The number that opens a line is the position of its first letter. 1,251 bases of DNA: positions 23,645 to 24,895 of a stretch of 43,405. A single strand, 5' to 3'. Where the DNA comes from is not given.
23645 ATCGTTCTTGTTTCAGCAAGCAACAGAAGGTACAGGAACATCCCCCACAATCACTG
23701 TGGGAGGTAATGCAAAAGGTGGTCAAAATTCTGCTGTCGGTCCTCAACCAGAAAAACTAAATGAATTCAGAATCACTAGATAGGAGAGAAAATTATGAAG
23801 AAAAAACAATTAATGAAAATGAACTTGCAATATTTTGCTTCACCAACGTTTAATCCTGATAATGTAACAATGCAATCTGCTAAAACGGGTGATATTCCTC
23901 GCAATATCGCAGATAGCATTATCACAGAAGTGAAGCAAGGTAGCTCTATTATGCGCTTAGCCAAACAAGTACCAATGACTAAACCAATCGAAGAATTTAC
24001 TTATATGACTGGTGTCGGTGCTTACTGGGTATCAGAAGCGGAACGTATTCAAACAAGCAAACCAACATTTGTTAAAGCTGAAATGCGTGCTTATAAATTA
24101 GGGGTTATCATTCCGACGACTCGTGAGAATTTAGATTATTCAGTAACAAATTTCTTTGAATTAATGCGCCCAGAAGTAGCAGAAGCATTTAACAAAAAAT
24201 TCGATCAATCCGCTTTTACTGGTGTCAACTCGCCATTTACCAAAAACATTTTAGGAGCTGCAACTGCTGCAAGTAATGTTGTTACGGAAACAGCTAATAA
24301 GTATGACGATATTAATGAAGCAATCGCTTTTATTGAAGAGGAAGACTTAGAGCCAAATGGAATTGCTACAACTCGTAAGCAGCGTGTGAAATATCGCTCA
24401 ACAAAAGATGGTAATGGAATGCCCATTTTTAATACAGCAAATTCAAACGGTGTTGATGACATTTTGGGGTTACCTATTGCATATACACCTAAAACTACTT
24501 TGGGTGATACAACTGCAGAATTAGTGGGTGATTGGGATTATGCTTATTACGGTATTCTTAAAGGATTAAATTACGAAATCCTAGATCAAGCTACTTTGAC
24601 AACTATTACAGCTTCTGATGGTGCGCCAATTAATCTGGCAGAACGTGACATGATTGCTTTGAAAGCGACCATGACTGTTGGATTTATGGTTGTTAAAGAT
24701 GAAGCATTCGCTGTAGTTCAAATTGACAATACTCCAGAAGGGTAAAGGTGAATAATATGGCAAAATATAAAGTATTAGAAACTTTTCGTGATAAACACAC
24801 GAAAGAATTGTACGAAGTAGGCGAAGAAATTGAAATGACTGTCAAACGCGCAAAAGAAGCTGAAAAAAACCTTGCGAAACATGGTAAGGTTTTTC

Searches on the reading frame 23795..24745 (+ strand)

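Call 14: search_protein_families(library=pfam, proteins=[window:23795-24745:+], max_evalue=0.001)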
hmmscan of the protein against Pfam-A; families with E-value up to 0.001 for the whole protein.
window:23795-24745:+ (316 aa): 1 family
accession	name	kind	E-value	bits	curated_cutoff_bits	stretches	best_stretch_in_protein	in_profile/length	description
PF05065.19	Phage_capsid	-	1.2e-38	133.5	24.2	1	34-309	5-279/280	Phage capsid family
